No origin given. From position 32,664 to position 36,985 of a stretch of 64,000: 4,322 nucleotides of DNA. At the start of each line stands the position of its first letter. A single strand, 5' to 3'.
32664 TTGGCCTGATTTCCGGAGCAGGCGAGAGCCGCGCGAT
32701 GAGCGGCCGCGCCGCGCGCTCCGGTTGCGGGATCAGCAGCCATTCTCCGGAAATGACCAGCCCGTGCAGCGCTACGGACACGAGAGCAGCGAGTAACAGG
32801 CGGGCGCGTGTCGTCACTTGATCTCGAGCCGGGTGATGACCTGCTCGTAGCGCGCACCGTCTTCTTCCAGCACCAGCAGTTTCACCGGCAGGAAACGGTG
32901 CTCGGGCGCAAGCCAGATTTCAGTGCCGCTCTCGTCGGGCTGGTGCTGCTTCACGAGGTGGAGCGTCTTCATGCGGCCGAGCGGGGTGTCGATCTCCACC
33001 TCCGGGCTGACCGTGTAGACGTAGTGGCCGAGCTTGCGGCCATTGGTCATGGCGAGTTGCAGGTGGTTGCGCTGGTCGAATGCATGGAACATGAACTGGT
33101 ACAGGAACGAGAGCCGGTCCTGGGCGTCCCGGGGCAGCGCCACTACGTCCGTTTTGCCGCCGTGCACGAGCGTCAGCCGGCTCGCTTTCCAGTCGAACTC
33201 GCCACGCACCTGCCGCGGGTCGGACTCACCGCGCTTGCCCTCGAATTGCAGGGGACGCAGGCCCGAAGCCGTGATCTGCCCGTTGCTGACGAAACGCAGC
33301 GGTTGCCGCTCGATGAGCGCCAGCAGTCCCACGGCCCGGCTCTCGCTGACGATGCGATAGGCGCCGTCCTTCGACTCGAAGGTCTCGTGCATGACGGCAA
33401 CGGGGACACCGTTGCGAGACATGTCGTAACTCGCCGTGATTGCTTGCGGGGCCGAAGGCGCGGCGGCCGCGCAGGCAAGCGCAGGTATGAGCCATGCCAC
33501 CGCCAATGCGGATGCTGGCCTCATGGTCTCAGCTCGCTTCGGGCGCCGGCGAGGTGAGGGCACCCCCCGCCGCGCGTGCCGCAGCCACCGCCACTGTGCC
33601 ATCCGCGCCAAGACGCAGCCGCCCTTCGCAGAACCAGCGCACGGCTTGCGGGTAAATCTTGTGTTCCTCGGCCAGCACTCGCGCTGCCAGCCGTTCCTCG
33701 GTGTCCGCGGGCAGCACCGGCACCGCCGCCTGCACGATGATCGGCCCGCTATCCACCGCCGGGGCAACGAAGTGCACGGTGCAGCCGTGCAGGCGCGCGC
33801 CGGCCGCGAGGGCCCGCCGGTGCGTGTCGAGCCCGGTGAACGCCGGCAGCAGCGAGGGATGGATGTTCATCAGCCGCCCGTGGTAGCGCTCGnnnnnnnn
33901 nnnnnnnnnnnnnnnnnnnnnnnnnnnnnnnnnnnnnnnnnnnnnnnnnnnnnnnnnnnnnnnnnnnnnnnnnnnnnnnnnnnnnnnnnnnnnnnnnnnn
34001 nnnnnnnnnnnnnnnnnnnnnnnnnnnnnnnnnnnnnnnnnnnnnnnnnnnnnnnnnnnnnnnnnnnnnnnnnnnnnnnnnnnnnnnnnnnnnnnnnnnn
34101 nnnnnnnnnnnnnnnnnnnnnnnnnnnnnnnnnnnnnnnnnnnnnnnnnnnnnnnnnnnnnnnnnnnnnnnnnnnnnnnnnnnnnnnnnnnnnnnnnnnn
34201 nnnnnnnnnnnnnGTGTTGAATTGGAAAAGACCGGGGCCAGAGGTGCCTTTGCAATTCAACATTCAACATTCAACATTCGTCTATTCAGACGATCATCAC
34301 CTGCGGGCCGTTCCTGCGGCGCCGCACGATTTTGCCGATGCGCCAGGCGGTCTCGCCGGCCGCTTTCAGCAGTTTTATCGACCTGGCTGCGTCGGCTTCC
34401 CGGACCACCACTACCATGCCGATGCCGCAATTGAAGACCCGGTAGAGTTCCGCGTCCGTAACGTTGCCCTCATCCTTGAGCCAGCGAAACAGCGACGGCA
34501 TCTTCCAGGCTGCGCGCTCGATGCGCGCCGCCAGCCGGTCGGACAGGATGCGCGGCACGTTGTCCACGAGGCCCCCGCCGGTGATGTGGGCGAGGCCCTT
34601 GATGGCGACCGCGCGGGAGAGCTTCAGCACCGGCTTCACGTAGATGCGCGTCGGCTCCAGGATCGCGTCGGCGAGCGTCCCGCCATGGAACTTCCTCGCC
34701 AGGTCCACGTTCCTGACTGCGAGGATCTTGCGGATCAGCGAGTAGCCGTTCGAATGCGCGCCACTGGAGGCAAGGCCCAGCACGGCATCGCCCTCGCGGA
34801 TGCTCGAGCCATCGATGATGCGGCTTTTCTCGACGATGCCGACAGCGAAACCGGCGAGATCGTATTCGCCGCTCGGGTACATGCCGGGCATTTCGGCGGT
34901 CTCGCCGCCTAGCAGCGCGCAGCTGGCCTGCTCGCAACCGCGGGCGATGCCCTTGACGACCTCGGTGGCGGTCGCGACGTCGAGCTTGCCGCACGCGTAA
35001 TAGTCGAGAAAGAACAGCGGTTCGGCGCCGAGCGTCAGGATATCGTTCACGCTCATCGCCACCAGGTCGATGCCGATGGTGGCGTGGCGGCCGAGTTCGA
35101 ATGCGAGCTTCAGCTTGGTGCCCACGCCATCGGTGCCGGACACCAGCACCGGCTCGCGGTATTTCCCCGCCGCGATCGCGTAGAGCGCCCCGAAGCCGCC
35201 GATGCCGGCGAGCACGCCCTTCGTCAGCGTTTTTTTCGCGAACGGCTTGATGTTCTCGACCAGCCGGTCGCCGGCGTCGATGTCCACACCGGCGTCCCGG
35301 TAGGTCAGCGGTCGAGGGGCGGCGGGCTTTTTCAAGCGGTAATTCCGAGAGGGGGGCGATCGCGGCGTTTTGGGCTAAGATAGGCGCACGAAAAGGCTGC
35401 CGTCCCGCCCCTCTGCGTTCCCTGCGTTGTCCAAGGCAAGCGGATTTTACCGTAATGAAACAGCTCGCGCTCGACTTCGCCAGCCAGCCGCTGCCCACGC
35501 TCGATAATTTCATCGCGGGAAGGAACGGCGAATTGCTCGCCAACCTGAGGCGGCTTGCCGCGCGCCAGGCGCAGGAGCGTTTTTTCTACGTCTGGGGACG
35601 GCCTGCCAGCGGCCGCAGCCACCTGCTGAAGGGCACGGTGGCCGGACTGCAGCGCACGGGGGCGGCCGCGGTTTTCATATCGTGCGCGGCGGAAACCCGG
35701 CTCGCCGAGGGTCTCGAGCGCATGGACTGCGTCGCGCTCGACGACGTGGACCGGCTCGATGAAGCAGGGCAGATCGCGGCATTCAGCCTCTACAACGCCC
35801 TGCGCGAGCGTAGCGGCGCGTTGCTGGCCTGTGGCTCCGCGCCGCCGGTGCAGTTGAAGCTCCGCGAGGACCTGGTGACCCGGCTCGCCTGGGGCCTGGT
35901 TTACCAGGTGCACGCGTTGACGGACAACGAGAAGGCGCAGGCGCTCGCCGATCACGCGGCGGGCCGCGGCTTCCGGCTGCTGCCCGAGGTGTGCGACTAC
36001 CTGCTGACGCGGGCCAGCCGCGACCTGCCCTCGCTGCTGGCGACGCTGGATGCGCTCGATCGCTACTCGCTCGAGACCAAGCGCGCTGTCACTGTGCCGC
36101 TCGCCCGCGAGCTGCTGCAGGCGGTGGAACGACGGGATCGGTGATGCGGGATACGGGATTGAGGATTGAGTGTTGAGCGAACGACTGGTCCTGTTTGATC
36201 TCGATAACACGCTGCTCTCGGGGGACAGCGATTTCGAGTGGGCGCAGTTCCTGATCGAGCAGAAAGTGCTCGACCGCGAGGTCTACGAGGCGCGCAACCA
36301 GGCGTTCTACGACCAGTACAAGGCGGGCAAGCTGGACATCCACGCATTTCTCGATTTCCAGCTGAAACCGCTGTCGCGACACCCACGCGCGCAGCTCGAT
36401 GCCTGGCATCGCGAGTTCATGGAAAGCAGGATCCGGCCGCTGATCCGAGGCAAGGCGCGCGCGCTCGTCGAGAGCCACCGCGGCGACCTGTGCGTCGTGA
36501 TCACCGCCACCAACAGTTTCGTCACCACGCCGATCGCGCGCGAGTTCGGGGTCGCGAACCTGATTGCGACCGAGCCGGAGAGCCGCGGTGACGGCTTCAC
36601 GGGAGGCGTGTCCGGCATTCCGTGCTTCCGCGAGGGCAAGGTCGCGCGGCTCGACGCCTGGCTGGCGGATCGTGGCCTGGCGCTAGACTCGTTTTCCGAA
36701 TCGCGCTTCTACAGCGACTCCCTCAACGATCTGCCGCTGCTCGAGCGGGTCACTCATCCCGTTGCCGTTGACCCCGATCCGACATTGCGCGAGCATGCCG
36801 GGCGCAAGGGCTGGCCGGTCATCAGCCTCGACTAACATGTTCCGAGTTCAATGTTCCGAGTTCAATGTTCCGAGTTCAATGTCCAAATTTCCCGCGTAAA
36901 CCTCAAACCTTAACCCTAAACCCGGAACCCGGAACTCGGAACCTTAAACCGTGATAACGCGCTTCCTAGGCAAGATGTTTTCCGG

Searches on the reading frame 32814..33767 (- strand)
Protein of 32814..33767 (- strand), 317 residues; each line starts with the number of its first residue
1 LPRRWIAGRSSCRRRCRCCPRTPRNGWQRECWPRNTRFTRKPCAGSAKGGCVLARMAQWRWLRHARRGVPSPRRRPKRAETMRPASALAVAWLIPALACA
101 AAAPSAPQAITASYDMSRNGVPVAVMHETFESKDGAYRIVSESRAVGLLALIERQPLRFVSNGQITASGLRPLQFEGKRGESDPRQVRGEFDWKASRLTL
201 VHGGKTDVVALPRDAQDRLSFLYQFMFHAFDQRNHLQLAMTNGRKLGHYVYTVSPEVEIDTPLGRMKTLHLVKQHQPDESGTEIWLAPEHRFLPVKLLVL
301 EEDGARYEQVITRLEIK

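Call 61: search_protein_families(library=pfam, proteins=[window:32814-33767:-], max_evalue=0.00001)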
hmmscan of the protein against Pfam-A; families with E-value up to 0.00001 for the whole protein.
window:32814-33767:- (317 aa): 1 family
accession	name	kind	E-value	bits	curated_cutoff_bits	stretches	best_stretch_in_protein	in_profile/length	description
PF11306.15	DUF3108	-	1.7e-17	64.4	26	1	113-304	1-202/209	Protein of unknown function (DUF3108)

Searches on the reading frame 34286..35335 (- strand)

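Call 61: search_protein_families(library=pfam, proteins=[window:34286-35335:-], max_evalue=0.00001)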
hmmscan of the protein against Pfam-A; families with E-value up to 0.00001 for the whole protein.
window:34286-35335:- (349 aa): 2 families
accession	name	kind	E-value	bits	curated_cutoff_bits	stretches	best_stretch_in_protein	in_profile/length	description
PF02769.27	AIRS_C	-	8.5e-36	123.9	23.1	1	180-344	1-153/156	AIR synthase related protein, C-terminal domain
PF00586.29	AIRS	-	5.7e-24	85.1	24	1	63-168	14-112/112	AIR synthase related protein, N-terminal domain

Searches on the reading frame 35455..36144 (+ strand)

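Call 61: search_protein_families(library=pfam, proteins=[window:35455-36144:+], max_evalue=0.00001)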
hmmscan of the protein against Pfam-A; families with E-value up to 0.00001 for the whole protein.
window:35455-36144:+ (229 aa): 2 families
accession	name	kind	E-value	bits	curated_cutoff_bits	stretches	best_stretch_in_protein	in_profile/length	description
PF22688.2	Hda_lid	-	4.1e-21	75.2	27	1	157-221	1-65/65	Hda, lid domain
PF00308.24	Bac_DnaA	-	1.4e-06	29.1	23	0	82-150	90-161/162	Bacterial DnaA ATPAse domain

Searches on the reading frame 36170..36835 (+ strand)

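Call 61: search_protein_families(library=pfam, proteins=[window:36170-36835:+], max_evalue=0.00001)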
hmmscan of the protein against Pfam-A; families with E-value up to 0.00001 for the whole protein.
window:36170-36835:+ (221 aa): 1 family
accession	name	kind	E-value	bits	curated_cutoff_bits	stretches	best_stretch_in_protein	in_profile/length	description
PF12710.13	HAD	-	2.5e-36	126.3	27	1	7-192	1-189/189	haloacid dehalogenase-like hydrolase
